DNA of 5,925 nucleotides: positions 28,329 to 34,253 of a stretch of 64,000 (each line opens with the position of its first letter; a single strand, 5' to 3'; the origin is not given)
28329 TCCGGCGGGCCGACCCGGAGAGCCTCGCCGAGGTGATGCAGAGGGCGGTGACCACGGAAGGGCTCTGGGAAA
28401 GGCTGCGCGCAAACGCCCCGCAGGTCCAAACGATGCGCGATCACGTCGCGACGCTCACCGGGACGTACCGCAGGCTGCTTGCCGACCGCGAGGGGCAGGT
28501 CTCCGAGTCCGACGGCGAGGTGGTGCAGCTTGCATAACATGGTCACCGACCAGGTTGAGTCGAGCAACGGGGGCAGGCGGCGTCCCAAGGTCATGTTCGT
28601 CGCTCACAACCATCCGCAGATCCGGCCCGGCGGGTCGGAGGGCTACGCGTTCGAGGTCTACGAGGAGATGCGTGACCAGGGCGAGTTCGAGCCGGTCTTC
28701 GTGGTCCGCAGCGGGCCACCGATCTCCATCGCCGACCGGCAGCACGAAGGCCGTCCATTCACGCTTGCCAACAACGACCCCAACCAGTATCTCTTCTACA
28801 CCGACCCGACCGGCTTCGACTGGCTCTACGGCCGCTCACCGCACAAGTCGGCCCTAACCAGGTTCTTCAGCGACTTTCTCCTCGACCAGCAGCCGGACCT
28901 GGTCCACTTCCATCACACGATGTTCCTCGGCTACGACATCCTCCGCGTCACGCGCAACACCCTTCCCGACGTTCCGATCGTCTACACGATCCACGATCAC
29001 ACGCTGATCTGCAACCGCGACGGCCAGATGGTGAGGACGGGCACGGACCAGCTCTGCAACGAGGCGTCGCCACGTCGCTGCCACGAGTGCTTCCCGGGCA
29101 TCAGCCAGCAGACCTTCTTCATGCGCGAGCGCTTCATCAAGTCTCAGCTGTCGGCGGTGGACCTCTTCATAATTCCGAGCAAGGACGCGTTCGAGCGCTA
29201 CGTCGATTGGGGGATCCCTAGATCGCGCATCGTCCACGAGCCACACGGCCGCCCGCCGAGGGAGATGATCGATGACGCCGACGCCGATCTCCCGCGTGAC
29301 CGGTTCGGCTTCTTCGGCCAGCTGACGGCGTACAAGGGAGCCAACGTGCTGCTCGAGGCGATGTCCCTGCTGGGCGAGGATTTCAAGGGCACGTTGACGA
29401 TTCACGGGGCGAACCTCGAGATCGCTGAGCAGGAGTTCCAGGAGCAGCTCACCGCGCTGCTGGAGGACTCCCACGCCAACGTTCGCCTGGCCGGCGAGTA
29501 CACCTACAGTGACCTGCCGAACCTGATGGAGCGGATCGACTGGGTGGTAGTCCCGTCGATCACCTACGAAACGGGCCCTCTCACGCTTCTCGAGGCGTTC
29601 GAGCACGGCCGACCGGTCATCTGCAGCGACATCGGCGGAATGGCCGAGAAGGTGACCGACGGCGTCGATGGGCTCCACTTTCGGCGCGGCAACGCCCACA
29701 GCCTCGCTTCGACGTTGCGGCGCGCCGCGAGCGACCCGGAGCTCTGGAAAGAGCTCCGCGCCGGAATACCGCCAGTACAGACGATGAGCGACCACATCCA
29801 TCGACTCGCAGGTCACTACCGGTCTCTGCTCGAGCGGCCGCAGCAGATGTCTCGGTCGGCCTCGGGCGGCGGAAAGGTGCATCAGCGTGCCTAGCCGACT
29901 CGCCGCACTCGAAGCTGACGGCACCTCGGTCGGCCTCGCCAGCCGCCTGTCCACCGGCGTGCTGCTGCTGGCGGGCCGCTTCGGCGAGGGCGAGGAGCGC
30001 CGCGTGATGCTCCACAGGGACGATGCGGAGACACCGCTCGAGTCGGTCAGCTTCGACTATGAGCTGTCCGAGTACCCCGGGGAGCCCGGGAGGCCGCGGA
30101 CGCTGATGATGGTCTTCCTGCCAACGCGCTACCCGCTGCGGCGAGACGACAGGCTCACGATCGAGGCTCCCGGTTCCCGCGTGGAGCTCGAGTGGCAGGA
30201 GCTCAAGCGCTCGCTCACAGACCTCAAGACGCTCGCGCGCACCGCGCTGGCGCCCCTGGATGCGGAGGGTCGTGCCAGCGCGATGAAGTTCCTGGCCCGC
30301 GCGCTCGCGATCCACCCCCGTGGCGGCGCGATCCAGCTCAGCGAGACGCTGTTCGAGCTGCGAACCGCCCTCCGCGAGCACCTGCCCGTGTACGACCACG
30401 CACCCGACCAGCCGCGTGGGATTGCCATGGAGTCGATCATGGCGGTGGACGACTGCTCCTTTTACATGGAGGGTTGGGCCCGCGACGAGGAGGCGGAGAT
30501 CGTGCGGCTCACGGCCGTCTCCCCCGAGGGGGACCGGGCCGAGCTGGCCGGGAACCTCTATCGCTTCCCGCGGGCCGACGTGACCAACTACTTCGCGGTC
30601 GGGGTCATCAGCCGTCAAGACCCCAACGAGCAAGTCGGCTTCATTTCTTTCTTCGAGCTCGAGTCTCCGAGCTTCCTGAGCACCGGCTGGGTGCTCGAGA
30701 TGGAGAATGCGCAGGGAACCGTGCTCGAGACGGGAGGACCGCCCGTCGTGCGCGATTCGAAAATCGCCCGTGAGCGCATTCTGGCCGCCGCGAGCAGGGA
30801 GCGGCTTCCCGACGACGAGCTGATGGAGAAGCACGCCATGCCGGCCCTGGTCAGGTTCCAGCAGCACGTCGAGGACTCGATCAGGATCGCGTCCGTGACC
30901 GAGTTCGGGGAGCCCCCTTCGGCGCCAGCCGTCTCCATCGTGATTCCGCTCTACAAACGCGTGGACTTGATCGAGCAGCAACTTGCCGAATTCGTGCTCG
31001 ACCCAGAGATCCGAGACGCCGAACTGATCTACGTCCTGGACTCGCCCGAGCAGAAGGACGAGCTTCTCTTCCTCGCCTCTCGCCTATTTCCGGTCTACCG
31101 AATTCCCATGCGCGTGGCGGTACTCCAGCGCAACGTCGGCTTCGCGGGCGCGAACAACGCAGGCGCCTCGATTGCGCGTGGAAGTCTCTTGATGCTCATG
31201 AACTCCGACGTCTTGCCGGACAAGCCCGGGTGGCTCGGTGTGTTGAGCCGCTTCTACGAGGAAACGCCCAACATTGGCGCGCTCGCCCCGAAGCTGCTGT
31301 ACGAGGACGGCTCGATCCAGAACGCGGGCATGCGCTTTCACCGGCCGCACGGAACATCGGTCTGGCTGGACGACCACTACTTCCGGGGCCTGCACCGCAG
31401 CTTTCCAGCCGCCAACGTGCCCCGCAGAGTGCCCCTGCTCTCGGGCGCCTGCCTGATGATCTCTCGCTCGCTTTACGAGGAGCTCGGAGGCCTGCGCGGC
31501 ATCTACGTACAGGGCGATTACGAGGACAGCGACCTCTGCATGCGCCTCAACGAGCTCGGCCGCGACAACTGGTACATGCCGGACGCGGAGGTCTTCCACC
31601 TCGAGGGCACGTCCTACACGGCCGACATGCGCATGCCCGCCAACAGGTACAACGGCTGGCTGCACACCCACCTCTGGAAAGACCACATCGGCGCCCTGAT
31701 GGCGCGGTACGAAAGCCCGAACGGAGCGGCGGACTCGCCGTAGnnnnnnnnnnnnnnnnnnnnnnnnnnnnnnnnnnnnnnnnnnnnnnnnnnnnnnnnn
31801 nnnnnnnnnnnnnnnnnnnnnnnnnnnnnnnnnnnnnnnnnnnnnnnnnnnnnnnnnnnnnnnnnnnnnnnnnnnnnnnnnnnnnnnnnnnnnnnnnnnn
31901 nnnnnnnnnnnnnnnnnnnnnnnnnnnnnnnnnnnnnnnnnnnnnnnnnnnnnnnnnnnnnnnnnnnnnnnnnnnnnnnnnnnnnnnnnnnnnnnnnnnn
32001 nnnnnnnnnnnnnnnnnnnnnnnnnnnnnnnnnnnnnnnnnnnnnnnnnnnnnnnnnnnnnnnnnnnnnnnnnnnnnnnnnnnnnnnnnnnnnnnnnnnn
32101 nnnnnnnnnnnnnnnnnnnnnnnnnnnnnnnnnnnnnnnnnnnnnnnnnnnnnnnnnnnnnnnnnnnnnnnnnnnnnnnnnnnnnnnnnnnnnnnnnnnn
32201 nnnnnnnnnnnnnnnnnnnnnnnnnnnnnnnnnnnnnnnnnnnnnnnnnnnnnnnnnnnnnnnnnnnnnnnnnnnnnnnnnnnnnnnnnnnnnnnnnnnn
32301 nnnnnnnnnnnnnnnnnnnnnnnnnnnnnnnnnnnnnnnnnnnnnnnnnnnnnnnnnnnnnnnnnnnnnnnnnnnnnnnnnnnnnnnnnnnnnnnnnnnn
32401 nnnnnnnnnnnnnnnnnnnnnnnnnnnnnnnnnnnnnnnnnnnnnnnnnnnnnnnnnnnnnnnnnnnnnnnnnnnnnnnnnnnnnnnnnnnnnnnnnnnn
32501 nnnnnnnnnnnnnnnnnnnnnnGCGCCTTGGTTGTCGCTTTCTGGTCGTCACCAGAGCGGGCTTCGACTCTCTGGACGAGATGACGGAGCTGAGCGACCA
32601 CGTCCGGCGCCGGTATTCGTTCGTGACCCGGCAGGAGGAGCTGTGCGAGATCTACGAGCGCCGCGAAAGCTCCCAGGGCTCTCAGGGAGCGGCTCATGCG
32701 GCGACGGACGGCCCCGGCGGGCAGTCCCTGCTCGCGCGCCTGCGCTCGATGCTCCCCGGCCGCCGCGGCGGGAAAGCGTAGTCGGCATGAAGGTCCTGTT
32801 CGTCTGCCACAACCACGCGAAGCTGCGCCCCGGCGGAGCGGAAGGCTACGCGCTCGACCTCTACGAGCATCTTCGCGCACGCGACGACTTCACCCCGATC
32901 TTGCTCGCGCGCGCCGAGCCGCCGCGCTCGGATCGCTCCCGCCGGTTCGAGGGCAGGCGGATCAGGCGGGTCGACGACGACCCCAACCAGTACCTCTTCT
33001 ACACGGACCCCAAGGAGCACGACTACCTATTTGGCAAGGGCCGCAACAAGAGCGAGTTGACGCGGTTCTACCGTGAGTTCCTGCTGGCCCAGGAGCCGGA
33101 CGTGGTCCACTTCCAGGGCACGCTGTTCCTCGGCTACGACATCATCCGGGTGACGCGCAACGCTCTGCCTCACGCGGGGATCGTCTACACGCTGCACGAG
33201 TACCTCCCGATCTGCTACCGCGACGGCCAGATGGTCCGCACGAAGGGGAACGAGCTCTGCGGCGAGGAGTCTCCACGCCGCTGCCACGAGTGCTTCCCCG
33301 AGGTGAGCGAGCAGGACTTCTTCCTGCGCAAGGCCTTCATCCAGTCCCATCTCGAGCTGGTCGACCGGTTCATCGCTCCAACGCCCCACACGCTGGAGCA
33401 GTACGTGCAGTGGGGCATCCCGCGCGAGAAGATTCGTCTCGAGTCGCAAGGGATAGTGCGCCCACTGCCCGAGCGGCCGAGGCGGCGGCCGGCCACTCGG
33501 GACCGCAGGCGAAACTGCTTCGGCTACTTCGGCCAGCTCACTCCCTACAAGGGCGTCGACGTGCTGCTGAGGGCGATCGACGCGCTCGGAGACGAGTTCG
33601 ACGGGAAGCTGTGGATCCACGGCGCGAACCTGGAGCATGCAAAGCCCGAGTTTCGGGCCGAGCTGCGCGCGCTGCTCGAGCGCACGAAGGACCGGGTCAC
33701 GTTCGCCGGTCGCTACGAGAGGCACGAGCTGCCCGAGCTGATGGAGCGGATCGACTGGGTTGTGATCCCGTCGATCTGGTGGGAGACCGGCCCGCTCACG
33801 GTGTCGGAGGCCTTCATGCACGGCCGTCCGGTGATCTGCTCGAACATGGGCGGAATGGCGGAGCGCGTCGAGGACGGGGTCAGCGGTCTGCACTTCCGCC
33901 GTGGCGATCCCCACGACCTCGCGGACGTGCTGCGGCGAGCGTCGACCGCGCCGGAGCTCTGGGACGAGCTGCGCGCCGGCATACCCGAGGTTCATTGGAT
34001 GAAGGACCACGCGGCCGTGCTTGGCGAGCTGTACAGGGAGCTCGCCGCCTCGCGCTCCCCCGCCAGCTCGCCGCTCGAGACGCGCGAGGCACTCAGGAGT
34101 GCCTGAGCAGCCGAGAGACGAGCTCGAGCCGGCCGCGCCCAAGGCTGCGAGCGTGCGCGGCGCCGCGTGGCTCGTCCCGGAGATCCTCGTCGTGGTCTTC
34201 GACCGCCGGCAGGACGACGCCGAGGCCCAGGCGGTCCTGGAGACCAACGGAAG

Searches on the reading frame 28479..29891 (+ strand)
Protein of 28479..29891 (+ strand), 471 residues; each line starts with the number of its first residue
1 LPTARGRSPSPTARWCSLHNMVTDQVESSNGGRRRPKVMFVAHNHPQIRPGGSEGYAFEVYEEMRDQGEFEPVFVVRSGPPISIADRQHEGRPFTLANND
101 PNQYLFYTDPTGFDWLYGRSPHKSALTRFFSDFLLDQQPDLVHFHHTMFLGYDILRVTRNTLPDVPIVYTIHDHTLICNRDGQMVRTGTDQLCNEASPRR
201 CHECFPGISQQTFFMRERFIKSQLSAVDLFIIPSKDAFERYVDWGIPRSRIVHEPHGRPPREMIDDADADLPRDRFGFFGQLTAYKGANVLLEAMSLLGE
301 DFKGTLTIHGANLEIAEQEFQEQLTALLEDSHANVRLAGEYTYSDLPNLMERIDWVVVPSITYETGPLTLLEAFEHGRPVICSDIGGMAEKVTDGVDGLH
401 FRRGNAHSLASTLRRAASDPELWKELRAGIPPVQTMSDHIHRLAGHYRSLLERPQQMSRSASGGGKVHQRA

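Call 9: search_protein_families(library=pfam, proteins=[window:28479-29891:+], max_evalue=0.001)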
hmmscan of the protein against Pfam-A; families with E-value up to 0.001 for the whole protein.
window:28479-29891:+ (471 aa): 5 families
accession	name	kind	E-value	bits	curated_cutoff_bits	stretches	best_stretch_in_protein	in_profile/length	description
PF00534.26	Glycos_transf_1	-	1.9e-24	86.6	26.4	1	273-426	15-165/172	Glycosyl transferases group 1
PF13692.12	Glyco_trans_1_4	-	1e-23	84.6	27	1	274-419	2-142/142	Glycosyl transferases group 1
PF13439.12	Glyco_transf_4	-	2.6e-14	54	28.5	1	50-256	1-164/170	Glycosyltransferase Family 4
PF13579.12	Glyco_trans_4_4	-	1.7e-08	35.4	29.7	1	51-253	1-154/158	Glycosyl transferase 4-like domain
PF20706.3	GT4-conflict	-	6.6e-06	25.8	26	1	283-402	209-330/385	Family 4 Glycosyltransferase in conflict systems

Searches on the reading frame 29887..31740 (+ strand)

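Call 9: search_protein_families(library=pfam, proteins=[window:29887-31740:+], max_evalue=0.001)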
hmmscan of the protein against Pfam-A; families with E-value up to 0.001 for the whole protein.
window:29887-31740:+ (618 aa): 2 families
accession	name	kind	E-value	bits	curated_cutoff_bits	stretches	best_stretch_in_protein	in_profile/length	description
PF00535.33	Glycos_transf_2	-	3.5e-12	47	23.3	1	350-533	1-167/168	Glycosyl transferase family 2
PF13641.12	Glyco_tranf_2_3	-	7.7e-10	39.6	27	1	347-579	1-219/230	Glycosyltransferase like family 2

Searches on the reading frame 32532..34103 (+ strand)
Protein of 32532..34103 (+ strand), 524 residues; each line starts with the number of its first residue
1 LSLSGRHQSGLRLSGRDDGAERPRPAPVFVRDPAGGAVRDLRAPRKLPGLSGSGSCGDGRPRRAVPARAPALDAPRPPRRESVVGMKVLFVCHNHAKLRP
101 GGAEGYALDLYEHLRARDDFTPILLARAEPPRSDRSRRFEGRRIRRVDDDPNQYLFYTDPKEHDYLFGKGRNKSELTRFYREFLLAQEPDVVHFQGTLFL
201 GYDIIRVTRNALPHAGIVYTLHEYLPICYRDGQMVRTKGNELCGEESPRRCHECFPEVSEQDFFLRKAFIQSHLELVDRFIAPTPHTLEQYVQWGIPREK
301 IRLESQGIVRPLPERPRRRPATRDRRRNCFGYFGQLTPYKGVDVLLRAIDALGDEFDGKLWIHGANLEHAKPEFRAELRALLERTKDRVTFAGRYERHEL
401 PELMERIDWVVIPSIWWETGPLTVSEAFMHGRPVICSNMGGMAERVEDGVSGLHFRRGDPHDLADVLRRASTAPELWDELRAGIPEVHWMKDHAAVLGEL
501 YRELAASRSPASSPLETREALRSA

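Call 9: search_protein_families(library=pfam, proteins=[window:32532-34103:+], max_evalue=0.001)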
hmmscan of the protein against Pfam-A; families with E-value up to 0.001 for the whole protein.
window:32532-34103:+ (524 aa): 5 families
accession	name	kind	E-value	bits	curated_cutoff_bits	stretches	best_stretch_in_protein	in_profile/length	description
PF00534.26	Glycos_transf_1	-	1.6e-25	90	26.4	1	322-476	10-161/172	Glycosyl transferases group 1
PF13692.12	Glyco_trans_1_4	-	1.1e-24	87.7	27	1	329-469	3-138/142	Glycosyl transferases group 1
PF13439.12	Glyco_transf_4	-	1e-11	45.6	28.5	1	100-303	1-161/170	Glycosyltransferase Family 4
PF20706.3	GT4-conflict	-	9e-10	38.5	26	1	315-454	187-328/385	Family 4 Glycosyltransferase in conflict systems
PF13579.12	Glyco_trans_4_4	-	1.5e-09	38.8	29.7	1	101-302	1-153/158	Glycosyl transferase 4-like domain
